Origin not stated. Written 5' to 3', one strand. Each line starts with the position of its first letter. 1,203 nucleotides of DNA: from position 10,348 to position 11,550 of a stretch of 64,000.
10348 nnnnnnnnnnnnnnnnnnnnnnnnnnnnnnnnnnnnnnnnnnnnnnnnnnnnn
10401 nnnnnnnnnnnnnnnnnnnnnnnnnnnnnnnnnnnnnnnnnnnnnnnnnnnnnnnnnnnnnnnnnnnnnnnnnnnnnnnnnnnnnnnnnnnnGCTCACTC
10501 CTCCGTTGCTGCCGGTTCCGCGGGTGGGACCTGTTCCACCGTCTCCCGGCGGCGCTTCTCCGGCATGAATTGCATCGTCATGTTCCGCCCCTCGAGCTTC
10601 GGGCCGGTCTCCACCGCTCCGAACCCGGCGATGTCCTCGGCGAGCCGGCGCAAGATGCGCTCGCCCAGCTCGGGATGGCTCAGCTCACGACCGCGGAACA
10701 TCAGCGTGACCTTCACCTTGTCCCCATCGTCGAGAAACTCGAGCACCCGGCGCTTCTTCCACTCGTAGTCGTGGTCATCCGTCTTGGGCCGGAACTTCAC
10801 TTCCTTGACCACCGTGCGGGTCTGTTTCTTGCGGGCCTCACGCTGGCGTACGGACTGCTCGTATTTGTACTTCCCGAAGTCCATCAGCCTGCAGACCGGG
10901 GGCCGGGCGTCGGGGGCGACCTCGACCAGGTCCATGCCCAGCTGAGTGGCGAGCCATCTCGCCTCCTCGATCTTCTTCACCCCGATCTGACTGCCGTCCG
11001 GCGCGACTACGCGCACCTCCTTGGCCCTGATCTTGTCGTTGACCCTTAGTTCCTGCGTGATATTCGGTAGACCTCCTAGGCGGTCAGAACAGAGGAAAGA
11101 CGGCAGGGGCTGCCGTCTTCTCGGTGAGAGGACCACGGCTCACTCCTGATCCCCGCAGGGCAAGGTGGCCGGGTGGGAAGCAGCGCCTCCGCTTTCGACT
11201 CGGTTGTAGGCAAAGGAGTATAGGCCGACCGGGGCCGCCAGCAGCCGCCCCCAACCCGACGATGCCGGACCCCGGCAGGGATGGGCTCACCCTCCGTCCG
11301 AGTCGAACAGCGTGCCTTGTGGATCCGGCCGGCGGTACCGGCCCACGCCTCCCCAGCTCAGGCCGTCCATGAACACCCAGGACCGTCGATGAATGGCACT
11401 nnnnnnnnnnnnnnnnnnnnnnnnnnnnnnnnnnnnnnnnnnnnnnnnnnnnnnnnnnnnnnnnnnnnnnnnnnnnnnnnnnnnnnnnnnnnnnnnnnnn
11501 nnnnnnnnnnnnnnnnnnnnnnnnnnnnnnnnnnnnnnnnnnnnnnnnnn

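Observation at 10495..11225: infC starts at ATC and has a terminator-type leader hairpin plus a TATACT -10: candidate L20-mediated attenuator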

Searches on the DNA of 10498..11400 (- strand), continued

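Call 36: search_with_rna_model(model_id=R1, sources=[window, L001, L002, L003, L004, L005, L006, L007, L008, L009, L010, L011, L012, L013, L014, L015, L016, L017, L018, L019, L020, L021, L022, L023, L024, L025, L026, L027, L028, L029, L030, L031, L032, L033, L034, L035, L036, L037, L038, L039, L040, L041, L042, L043, L044, L045, L046, L047, L048, L049, L050, L051, L052, L053, L054, L055, L056, L057, L058, L059, L060, L061, L062, L063, L064, L065, L066, L067, L068, L069, L070, L071, L072, L073, L074, L075, L076, L077, L078, L079, L080], max_evalue=10, show_alignments=0)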
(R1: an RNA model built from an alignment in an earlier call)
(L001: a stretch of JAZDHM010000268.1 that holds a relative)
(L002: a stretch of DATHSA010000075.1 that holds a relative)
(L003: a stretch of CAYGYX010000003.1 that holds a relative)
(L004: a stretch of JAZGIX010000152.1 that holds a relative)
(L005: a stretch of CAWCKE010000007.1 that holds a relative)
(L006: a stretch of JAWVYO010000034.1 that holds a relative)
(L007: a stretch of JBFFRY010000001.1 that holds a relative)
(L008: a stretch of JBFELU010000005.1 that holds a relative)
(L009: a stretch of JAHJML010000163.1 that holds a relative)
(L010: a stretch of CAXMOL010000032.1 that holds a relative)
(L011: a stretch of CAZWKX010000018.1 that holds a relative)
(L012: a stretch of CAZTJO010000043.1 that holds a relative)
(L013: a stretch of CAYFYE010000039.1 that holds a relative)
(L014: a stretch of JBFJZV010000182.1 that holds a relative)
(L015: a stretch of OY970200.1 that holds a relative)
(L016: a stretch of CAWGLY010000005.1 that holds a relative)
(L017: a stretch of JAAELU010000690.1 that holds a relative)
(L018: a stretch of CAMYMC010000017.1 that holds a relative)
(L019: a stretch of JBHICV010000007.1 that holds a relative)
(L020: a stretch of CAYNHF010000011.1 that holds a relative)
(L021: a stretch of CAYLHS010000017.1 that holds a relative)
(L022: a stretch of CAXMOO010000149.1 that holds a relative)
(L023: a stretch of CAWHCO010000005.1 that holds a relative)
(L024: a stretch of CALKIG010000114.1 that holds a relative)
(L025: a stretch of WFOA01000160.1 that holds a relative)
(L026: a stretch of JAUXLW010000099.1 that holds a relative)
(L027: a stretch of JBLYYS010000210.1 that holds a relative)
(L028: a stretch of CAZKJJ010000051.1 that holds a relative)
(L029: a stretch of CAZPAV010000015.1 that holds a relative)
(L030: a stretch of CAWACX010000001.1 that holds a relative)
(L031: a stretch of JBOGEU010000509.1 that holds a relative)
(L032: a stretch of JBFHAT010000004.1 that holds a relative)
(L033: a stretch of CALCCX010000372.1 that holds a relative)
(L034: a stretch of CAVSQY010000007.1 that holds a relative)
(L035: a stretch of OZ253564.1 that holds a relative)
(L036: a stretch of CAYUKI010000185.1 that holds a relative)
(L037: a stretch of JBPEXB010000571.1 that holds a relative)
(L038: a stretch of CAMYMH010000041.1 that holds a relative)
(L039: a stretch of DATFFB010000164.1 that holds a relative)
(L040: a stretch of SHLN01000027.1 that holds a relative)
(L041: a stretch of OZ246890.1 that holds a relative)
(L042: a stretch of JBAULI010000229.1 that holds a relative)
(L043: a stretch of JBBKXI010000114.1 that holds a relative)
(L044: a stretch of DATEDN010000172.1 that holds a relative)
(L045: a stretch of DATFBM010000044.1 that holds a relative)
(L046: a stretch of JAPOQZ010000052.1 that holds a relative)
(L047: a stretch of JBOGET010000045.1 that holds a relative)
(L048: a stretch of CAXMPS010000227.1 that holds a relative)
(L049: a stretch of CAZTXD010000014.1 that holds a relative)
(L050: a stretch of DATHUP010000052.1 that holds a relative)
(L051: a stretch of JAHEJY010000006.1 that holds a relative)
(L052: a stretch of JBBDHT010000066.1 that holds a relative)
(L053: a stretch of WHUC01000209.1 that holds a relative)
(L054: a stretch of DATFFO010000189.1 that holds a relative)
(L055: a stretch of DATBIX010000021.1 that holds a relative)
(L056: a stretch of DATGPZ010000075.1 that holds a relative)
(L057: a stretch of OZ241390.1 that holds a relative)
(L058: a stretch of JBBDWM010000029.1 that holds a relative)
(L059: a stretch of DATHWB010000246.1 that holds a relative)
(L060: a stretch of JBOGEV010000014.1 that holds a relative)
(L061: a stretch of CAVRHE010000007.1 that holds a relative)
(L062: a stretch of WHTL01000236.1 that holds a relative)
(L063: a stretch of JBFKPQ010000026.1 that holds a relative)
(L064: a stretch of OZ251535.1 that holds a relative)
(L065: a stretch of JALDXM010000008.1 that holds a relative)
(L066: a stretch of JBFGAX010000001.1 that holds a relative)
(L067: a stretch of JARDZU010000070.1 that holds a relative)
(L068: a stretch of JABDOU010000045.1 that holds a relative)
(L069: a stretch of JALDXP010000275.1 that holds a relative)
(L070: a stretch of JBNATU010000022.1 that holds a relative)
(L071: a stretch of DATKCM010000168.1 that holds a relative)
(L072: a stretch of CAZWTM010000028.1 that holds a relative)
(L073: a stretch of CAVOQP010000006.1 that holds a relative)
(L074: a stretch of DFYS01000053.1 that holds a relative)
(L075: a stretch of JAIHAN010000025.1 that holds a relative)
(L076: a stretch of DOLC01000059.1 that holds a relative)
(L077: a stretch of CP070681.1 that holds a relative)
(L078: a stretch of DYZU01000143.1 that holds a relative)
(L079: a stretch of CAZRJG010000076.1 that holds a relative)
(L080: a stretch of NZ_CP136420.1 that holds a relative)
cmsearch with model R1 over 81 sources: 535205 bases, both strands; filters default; matches with E-value up to 10: 122.
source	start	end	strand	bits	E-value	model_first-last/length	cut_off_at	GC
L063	2857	2915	+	69.1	3.6e-15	1-64/64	no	0.75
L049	2787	2847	+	68.2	6.1e-15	1-64/64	no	0.74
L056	2378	2438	+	68.1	6.4e-15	1-64/64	no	0.74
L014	2870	2928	+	67.8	7.6e-15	1-64/64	no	0.71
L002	2878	2935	+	67.8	7.8e-15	1-64/64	no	0.71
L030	2861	2920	+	67.8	7.8e-15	1-64/64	no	0.73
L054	2825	2886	+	67.6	8.8e-15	1-64/64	no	0.71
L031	2841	2907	+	67.1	1.2e-14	1-64/64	no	0.72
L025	2849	2910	+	67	1.2e-14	1-64/64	no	0.74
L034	2834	2911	+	67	1.2e-14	1-64/64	no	0.68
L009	2872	2929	+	67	1.3e-14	1-64/64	no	0.69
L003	2888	2946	+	66.9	1.3e-14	1-64/64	no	0.69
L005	2888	2946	+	66.6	1.6e-14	1-64/64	no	0.75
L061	2812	2885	+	66.2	2e-14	1-64/64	no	0.73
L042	2821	2900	+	66.2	2e-14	1-64/64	no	0.7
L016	2826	2886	+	65.9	2.3e-14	1-64/64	no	0.74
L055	2831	2904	+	65.7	2.7e-14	1-64/64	no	0.73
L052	2827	2894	+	64.7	4.8e-14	1-64/64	no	0.68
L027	868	928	+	64.2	6.4e-14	1-64/64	no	0.64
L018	2843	2906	+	64.1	6.8e-14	1-64/64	no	0.67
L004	2841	2898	+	64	7.3e-14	1-64/64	no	0.67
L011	2883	2941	+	63.7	8.6e-14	1-64/64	no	0.68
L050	2827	2888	+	63.4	1e-13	1-64/64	no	0.77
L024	2822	2893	+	63.4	1e-13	1-64/64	no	0.64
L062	253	319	+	63.3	1.1e-13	1-64/64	no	0.55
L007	2886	2943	+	63.3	1.1e-13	1-64/64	no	0.71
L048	2844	2919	+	63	1.3e-13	1-64/64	no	0.63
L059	2816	2875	+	62.9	1.4e-13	1-64/64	no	0.8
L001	2856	2932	+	62.2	2.1e-13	1-64/64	no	0.71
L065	2817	2888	+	62.2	2.1e-13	1-64/64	no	0.69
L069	1552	1649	+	62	2.4e-13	1-64/64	no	0.65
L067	2787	2884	+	61.7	2.9e-13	1-64/64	no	0.65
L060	2827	2887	+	61.6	3e-13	1-64/64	no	0.72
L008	2886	2943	+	59.8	8.9e-13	1-64/64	no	0.67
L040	2886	2944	+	59.6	9.6e-13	1-64/64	no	0.68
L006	2880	2937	+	59.4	1.1e-12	1-64/64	no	0.69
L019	2878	2939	+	59.1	1.3e-12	1-64/64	no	0.68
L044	2803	2864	+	58.9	1.5e-12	1-64/64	no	0.68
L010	2818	2897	+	58.9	1.5e-12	1-64/64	no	0.54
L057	2797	2893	+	58.6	1.8e-12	1-64/64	no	0.66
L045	2800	2861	+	58.2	2.2e-12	1-64/64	no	0.69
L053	1870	1936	+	58.1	2.3e-12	1-64/64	no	0.61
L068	580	637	+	57.9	2.7e-12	1-64/64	no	0.64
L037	2695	2769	+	57.2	3.9e-12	1-64/64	no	0.67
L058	2848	2921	+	57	4.6e-12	1-64/64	no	0.7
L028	167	231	+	56.9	4.7e-12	1-64/64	no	0.68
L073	2846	2906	+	56.8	5e-12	1-64/64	no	0.7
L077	2845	2903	+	56.8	5.1e-12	1-64/64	no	0.71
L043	248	322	+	56.5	6.1e-12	1-64/64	no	0.61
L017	2831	2910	+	56.3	6.7e-12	1-64/64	no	0.61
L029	2848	2911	+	56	7.9e-12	1-64/64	no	0.72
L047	2781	2880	+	55.4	1.2e-11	1-64/64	no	0.73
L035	2762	2859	+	55.1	1.4e-11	1-64/64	no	0.63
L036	1482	1567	+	54.9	1.5e-11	1-64/64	no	0.62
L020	2831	2905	+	54.1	2.5e-11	1-64/64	no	0.64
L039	2801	2862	+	53.8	3e-11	1-64/64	no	0.69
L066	2726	2783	+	53.5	3.5e-11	1-64/64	no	0.64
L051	2704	2761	+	53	4.8e-11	1-64/64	no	0.67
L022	2884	2941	+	52.1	8.2e-11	1-64/64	no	0.6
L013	2854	2912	+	51.7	9.9e-11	1-64/64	no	0.71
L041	2765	2855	+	51.6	1.1e-10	1-64/64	no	0.65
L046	2763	2856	+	51.4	1.2e-10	1-64/64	no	0.67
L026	1075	1132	+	49.9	3e-10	1-64/64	no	0.57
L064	2740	2834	+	48.6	6.3e-10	1-64/64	no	0.72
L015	2701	2864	+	39.5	1.3e-07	1-64/64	no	0.71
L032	2821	2878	+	39.5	1.3e-07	1-64/64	no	0.66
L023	2888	2942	+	39.3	1.5e-07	1-64/64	no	0.6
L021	2889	2942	+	38.1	3.1e-07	1-64/64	no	0.63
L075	2844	2902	+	30.3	3.1e-05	1-64/64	no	0.46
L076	2848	2906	+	29.7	4.2e-05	1-64/64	no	0.56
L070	2850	2908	+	29.4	5e-05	1-64/64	no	0.56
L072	2840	2898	+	27.9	0.00012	1-64/64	no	0.44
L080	2843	2901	+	26.9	0.00023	1-64/64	no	0.56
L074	2812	2857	+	21.8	0.0045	1-64/64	no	0.59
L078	415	477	+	20.7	0.0084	1-64/64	no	0.44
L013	2867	2882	-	15.4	0.19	14-29/64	no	0.69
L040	704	760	-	15.1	0.22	1-64/64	no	0.79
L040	3566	3621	+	14.5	0.33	1-64/64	no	0.73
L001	5516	5543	+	13.6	0.56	32-61/64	no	0.86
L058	2925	2972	-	13.5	0.59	1-64/64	no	0.52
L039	721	751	-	13.2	0.69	31-62/64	no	0.77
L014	2883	2898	-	13.1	0.73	14-29/64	no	0.69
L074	2888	2944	-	13.1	0.74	1-64/64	no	0.6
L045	4343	4395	-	12.9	0.83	1-64/64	no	0.68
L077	579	648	+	12.5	1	32-61/64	no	0.74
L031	2854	2869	-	12.1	1.3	14-29/64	no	0.62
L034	2847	2862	-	12.1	1.3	14-29/64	no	0.62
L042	2834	2849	-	12.1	1.3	14-29/64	no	0.62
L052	2840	2855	-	12.1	1.3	14-29/64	no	0.62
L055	2844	2859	-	12.1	1.3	14-29/64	no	0.62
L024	2835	2850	-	12.1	1.3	14-29/64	no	0.62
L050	150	238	+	11.6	1.8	1-64/64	no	0.69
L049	2800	2815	-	11.4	2.1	14-29/64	no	0.69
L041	1725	1790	-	11.2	2.3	1-64/64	no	0.62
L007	5223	5253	+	10.9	2.7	34-59/64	no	0.81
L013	1808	1927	-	10.6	3.3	1-64/64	no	0.64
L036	1495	1509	-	10.5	3.5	14-29/64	no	0.67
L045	4310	4340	-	10.5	3.5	34-59/64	no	0.74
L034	2301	2373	-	9.8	5.2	1-64/64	no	0.63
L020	48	94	-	9.7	5.6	32-61/64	no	0.77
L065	4206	4247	-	9.6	5.7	1-64/64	no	0.74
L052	303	325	-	9.4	6.4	33-60/64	no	0.83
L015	156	210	-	9.4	6.5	1-64/64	no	0.75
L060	69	158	-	9.4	6.7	1-64/64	no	0.72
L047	2289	2354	-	9.3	7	1-64/64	no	0.7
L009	225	258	+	9.3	7.1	32-61/64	no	0.74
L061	6258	6309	+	9.2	7.6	1-64/64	no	0.75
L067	4124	4215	-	9.1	8.1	1-64/64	no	0.72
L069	298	322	+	9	8.1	31-62/64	no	0.72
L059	63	112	-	9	8.4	34-59/64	no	0.72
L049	5811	5849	+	9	8.4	1-64/64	no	0.67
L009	5794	5856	-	9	8.5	1-64/64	no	0.76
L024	2750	2808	-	8.9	8.9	1-64/64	no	0.66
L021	4407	4505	+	8.8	9.3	1-64/64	no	0.67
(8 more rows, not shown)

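Call 44: search_with_rna_model(model_id=R1, sources=[L075, L076, L070, L072, L080, L074, L078], max_evalue=0.01, show_alignments=4)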
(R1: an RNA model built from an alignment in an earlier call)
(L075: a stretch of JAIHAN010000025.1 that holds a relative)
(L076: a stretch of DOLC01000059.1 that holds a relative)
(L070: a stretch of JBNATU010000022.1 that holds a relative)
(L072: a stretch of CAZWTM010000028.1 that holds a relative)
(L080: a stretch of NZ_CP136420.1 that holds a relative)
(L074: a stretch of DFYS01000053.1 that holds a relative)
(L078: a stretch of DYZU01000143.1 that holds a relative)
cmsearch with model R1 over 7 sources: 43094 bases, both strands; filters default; matches with E-value up to 0.01: 7.
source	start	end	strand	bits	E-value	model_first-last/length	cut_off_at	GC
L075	2844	2902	+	30.3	2.5e-06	1-64/64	no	0.46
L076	2848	2906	+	29.7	3.4e-06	1-64/64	no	0.56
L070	2850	2908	+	29.4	4e-06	1-64/64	no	0.56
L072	2840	2898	+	27.9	1e-05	1-64/64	no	0.44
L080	2843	2901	+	26.9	1.8e-05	1-64/64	no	0.56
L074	2812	2857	+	21.8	0.00036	1-64/64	no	0.59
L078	415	477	+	20.7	0.00068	1-64/64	no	0.44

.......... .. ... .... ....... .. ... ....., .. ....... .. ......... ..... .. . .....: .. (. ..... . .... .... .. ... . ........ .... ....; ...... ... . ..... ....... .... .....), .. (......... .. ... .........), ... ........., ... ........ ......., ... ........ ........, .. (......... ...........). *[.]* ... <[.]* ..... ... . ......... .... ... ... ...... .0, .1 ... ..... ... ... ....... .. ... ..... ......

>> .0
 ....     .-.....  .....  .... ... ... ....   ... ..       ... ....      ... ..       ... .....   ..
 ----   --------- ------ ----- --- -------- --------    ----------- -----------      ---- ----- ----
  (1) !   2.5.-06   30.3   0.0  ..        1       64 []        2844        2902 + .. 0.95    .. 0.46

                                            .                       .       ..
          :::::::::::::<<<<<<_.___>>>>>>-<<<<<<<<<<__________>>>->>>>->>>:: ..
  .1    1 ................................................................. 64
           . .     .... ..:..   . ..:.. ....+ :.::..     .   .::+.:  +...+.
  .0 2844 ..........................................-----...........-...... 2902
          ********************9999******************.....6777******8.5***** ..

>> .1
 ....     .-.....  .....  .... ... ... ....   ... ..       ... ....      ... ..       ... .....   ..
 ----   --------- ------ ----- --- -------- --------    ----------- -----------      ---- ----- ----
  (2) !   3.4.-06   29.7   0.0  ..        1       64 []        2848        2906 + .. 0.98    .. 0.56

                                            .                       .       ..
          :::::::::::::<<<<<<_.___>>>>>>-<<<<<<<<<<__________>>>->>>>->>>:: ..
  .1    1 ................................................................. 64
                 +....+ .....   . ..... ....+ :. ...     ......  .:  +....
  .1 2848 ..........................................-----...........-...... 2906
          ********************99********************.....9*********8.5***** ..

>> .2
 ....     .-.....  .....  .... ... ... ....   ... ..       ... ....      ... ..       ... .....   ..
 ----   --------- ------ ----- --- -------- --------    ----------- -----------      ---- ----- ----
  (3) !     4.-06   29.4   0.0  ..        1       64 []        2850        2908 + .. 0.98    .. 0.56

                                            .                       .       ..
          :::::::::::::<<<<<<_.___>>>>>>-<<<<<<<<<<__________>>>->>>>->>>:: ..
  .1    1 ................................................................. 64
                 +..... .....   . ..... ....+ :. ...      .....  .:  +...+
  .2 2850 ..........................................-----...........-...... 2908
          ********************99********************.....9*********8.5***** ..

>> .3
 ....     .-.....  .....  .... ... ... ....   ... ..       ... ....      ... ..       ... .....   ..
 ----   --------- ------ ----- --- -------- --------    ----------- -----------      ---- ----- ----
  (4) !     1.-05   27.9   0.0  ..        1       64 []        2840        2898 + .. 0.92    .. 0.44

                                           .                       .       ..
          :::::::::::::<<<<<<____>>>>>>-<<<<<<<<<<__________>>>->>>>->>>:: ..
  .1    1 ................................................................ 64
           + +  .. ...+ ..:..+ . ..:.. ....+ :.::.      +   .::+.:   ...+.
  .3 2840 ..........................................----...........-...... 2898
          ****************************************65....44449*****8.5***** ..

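Call 60: search_with_rna_model(model_id=R1, source=L081, filters=off, max_evalue=10, show_alignments=3)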
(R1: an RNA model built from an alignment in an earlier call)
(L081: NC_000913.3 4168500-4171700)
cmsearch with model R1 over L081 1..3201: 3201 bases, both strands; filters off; matches with E-value up to 10: 8.
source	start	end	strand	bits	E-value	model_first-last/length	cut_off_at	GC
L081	1407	1505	+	6.6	0.2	1-64/64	no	0.61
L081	472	548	-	3.7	1.1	1-64/64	no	0.53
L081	1749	1798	-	1.8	3.4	1-64/64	no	0.5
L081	2962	3054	-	1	5.5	1-64/64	no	0.55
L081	2467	2481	+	0.8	6.3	1-64/64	no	0.47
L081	665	696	-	0.7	6.4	1-64/64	no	0.59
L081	118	132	-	0.6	6.9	15-28/64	no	0.33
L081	624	640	+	0.1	9.6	36-56/64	no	0.76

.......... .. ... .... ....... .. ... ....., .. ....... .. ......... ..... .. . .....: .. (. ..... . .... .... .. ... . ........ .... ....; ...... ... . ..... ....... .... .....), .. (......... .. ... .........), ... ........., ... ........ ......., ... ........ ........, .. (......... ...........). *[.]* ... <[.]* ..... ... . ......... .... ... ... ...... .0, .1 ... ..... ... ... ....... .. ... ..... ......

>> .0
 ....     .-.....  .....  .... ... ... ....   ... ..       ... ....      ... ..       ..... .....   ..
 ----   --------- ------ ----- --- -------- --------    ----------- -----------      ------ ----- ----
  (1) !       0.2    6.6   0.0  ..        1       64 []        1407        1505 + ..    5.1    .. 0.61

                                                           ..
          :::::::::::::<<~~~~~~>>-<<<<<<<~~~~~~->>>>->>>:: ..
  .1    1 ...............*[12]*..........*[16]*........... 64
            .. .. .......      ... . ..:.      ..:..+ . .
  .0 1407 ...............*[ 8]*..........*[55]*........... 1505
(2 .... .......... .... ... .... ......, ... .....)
